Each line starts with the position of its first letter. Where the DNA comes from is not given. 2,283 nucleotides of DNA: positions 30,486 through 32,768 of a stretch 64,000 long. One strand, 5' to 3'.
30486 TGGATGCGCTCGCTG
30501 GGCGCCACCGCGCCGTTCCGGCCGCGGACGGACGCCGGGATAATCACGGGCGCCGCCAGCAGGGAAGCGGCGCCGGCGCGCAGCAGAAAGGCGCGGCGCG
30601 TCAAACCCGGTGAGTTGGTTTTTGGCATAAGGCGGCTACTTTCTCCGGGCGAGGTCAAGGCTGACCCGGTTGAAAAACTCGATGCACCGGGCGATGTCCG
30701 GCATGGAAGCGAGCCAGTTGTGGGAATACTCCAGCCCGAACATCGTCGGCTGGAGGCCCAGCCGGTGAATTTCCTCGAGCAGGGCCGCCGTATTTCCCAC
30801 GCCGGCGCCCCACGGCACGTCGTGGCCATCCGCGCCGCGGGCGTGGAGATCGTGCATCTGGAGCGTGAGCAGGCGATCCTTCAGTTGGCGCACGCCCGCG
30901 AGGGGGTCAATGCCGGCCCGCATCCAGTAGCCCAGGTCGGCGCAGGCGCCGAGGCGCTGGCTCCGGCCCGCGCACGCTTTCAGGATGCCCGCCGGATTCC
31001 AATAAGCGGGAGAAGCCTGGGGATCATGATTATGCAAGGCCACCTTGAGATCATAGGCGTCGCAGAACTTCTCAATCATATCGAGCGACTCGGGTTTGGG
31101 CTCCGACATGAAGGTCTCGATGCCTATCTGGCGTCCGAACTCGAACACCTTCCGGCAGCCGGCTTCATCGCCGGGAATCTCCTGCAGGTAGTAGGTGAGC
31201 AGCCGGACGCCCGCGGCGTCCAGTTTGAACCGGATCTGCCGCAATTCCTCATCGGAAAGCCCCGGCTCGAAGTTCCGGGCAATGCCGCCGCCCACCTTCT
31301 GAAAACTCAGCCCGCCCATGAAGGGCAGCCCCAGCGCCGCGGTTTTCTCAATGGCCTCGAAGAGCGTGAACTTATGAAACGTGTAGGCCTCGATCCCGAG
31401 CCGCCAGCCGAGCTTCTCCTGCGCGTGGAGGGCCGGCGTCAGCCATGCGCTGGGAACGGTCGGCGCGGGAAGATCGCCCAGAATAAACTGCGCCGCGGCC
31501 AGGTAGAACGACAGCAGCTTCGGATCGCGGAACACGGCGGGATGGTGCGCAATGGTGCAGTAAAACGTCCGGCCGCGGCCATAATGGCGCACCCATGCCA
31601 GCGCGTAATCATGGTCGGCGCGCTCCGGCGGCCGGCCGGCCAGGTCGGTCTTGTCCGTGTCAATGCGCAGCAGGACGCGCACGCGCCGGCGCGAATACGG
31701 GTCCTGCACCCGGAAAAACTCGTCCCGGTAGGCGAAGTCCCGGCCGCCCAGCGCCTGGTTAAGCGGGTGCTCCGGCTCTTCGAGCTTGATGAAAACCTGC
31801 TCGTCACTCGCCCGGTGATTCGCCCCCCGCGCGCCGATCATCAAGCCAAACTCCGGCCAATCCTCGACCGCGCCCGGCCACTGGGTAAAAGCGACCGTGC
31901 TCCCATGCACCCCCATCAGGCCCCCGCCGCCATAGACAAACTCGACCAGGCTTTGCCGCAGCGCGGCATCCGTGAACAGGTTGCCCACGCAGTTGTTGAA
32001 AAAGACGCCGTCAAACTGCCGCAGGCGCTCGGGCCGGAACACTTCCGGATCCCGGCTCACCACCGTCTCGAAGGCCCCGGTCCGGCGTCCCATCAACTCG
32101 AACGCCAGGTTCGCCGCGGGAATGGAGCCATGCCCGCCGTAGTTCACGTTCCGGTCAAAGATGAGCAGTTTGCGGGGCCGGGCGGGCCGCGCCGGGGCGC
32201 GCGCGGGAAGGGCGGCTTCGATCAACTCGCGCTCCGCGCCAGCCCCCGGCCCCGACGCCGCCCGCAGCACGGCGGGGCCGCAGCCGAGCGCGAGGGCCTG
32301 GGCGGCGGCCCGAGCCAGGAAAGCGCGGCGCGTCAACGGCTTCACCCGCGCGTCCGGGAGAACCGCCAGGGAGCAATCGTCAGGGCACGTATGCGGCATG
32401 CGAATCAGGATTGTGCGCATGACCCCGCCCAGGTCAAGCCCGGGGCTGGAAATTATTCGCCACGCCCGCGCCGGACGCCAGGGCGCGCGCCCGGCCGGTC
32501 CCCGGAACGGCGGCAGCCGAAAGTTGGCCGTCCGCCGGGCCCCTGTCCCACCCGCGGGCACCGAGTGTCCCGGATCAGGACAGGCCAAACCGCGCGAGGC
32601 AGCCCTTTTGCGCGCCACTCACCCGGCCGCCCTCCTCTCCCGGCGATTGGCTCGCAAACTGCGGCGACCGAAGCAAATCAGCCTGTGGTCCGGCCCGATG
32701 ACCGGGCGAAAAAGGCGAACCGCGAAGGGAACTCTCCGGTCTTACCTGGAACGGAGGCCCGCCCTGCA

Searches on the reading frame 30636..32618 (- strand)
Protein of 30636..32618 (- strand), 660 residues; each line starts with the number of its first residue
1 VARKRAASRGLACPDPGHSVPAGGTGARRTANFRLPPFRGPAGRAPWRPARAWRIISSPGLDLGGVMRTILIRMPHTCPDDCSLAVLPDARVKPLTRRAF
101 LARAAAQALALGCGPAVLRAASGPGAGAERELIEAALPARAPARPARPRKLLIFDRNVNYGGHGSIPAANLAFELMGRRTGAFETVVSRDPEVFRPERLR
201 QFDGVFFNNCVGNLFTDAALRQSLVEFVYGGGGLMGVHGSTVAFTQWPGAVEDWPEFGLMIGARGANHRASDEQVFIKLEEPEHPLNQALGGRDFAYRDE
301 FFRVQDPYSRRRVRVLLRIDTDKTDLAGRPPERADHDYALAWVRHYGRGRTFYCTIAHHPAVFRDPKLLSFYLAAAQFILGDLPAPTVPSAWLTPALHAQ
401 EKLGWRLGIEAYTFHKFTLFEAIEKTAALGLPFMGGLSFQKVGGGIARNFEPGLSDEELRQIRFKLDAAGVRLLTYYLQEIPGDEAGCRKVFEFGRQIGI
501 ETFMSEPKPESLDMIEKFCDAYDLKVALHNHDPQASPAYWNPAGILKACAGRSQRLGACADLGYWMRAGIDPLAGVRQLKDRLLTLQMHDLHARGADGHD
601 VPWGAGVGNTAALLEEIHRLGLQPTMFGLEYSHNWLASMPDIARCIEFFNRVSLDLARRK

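Call 58: search_protein_families(library=pfam, proteins=[window:30636-32618:-], max_evalue=0.00001)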
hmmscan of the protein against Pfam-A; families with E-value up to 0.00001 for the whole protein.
window:30636-32618:- (660 aa): 2 families
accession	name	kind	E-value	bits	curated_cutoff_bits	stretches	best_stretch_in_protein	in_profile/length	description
PF06283.17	ThuA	-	9.5e-30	104.8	33.4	1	150-378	1-208/209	Trehalose utilisation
PF01261.30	AP_endonuc_2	-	9.6e-08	32.4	31.1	1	511-634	107-232/249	Xylose isomerase-like TIM barrel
